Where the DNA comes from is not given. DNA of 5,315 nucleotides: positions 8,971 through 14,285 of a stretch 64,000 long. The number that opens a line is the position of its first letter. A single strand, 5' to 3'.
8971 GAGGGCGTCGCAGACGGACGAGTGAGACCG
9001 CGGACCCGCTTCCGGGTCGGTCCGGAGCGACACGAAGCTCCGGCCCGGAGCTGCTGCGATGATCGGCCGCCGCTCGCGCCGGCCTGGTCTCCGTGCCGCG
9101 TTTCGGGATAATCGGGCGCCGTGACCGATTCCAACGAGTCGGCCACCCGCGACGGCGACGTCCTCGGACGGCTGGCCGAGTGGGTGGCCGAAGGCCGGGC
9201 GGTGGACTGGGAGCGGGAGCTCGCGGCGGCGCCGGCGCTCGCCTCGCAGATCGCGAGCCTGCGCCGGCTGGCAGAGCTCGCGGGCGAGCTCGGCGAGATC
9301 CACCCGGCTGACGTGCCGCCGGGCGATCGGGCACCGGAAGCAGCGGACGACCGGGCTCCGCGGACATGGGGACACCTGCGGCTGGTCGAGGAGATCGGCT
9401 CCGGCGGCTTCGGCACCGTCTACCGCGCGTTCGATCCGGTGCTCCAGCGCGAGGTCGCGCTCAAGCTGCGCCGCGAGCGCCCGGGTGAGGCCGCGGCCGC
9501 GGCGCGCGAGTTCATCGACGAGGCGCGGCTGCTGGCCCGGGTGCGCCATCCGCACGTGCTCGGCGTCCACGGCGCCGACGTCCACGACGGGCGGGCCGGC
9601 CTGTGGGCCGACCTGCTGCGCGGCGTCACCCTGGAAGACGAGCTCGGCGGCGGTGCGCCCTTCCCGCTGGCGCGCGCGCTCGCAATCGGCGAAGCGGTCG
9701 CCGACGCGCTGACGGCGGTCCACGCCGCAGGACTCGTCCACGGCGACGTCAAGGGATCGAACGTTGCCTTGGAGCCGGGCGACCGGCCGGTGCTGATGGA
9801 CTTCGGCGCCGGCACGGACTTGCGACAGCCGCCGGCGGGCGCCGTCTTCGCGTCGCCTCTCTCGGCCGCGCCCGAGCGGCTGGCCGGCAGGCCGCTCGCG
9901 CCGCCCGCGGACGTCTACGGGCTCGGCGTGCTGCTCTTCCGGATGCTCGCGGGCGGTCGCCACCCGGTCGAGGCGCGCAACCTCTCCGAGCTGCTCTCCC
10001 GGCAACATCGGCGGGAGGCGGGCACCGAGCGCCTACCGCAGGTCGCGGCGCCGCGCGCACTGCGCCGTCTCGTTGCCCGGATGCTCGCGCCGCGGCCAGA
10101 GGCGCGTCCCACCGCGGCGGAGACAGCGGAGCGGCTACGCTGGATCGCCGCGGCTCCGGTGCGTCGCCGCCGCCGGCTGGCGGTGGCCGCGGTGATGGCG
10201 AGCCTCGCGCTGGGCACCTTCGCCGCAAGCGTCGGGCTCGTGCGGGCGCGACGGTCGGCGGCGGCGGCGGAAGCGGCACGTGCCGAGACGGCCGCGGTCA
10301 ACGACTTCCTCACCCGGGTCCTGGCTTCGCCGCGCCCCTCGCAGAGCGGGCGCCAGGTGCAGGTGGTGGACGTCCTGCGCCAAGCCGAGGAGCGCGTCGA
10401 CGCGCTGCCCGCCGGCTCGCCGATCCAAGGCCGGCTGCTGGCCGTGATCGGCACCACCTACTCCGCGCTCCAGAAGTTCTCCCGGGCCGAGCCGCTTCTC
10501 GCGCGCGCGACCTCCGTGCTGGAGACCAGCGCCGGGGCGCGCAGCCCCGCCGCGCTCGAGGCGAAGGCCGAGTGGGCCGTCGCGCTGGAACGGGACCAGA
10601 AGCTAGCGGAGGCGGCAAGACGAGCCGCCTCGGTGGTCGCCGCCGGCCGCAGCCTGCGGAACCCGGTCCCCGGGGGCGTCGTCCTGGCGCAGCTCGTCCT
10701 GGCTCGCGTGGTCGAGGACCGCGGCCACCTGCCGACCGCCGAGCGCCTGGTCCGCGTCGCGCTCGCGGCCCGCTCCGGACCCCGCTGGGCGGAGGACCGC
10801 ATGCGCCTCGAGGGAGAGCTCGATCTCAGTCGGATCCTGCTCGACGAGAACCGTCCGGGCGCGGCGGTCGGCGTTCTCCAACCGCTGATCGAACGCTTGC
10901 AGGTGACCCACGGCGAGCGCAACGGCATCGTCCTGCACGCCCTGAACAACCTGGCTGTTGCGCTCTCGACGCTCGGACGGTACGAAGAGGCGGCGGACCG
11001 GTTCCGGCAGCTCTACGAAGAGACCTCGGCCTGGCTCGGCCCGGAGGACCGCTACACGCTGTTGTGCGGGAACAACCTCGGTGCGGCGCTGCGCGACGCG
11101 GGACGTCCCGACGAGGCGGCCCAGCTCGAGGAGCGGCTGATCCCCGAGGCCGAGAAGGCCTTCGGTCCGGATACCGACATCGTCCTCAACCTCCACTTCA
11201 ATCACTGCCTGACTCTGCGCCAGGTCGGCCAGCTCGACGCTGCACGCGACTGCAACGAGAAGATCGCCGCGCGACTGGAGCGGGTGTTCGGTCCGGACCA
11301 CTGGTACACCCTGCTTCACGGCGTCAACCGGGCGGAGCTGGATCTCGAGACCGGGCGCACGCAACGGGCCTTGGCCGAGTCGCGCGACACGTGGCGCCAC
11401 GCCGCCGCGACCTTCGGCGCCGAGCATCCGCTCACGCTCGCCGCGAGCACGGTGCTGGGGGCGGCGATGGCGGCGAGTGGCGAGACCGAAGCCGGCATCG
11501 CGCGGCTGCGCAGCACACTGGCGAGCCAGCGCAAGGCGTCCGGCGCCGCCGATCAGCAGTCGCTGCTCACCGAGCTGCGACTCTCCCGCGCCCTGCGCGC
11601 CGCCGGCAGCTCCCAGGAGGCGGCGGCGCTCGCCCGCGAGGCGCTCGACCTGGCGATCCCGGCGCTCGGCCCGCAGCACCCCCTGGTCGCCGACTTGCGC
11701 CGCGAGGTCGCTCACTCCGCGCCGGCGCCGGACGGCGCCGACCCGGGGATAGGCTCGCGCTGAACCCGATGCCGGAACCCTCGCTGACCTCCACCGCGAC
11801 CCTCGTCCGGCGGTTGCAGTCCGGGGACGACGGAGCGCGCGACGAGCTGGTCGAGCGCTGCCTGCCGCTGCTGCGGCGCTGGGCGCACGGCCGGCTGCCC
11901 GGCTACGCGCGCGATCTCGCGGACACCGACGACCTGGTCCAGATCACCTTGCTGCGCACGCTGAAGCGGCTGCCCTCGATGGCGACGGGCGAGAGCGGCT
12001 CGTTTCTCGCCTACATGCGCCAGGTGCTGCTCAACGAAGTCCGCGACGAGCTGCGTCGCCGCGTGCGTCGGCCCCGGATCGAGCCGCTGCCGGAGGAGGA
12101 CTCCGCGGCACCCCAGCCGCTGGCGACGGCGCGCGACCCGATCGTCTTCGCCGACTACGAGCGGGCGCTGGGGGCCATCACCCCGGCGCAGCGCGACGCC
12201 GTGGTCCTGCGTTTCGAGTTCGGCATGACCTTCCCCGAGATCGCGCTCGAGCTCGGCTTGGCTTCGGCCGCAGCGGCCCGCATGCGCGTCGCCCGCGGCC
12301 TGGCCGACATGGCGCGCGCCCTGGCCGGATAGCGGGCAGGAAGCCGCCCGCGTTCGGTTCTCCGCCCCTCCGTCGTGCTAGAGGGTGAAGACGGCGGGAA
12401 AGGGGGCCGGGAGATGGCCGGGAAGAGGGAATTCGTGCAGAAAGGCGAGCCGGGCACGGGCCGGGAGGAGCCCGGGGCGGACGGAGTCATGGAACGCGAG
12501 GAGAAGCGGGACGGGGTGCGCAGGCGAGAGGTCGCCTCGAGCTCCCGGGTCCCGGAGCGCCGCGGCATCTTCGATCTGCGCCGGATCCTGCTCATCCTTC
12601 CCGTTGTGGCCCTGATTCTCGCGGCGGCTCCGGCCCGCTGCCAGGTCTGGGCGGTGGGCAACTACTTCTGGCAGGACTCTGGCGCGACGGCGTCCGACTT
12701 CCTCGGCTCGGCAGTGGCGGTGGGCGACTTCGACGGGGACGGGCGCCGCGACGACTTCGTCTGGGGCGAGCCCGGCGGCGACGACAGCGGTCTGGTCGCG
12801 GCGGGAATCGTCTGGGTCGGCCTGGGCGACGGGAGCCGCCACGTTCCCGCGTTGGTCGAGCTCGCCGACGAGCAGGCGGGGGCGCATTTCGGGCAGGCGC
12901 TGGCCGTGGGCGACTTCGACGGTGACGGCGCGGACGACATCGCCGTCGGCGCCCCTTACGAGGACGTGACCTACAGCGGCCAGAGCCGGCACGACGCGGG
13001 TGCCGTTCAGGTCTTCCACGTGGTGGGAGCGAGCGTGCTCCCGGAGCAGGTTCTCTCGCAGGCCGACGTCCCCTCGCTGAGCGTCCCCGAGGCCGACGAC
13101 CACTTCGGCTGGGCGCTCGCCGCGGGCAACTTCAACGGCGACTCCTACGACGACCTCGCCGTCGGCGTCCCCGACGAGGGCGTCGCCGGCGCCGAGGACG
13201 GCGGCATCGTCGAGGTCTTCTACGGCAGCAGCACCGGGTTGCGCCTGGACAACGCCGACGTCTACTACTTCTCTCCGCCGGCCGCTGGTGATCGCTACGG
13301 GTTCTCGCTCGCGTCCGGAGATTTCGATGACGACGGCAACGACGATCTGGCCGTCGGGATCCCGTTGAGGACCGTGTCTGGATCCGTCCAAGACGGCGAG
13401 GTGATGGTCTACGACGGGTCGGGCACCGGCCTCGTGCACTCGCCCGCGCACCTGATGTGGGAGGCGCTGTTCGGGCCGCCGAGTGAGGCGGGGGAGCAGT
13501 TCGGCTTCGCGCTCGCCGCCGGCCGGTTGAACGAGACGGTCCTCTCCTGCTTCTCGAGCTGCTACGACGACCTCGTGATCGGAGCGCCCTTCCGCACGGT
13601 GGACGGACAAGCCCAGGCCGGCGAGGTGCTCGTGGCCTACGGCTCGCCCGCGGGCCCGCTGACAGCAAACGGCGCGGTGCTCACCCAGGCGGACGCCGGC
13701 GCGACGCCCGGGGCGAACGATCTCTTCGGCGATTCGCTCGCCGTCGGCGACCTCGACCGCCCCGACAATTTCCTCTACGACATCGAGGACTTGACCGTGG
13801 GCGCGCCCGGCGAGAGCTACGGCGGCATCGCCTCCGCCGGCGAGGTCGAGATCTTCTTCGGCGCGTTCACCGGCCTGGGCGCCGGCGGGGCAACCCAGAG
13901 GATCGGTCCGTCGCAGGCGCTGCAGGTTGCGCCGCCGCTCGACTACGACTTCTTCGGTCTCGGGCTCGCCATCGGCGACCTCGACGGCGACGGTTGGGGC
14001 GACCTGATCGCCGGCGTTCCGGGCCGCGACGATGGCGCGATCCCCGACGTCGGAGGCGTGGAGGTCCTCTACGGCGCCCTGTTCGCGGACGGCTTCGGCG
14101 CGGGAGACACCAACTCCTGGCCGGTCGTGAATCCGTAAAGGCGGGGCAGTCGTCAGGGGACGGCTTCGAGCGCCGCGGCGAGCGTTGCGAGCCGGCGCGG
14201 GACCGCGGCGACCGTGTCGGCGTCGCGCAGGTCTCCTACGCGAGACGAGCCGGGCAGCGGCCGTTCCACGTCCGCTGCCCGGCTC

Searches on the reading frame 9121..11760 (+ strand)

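Call 86: search_protein_families(library=pfam, proteins=[window:9121-11760:+], max_evalue=0.001)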
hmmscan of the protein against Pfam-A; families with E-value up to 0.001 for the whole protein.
window:9121-11760:+ (880 aa): 8 families
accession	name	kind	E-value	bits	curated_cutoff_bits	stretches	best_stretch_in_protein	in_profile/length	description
PF00069.31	Pkinase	-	5.1e-30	105.2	31.7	1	88-336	3-258/263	Protein kinase domain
PF13424.12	TPR_12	-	5.4e-25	87.8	30.1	3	605-673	3-71/77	Tetratricopeptide repeat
PF13374.12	TPR_10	-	9.1e-23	80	27.5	2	646-684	1-39/42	Tetratricopeptide repeat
PF07714.23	PK_Tyr_Ser-Thr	-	3.8e-20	72.7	23.1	1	87-339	2-258/258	Protein tyrosine and serine/threonine kinase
PF00515.34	TPR_1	-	1.3e-06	28.4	27.8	0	607-625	3-21/34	Tetratricopeptide repeat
PF13176.12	TPR_7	-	6.5e-06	26.3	27.9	0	607-633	1-27/36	Tetratricopeptide repeat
PF07719.23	TPR_2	-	0.0007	20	27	0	607-633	3-29/34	Tetratricopeptide repeat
PF13181.12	TPR_8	-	0.00077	19.9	25.7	0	606-630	2-26/34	Tetratricopeptide repeat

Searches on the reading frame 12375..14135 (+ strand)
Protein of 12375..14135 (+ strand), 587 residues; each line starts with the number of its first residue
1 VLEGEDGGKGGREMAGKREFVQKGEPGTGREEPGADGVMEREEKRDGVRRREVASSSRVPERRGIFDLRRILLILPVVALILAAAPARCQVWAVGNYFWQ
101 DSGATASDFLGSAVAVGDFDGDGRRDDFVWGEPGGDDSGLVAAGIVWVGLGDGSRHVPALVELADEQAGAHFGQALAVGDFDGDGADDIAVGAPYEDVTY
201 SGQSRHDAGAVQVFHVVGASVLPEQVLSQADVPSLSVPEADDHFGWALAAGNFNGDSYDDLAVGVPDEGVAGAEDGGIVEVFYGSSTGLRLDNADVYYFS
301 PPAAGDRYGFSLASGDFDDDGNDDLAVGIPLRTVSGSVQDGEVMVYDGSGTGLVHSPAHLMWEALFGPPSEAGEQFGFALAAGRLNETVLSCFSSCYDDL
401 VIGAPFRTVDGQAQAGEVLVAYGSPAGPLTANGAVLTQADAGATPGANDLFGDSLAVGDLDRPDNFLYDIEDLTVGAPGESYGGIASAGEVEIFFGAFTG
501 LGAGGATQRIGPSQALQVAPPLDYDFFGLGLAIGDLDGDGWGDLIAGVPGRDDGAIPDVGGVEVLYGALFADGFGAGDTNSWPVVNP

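Call 86: search_protein_families(library=pfam, proteins=[window:12375-14135:+], max_evalue=0.001)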
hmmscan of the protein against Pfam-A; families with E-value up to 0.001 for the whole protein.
window:12375-14135:+ (587 aa): 2 families
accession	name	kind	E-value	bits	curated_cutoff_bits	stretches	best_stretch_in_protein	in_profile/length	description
PF01839.29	FG-GAP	-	9.5e-43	143.9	22.1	5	172-214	1-37/37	FG-GAP repeat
PF13517.12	FG-GAP_3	-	1.6e-08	35.4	26.9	1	118-191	1-61/61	FG-GAP-like repeat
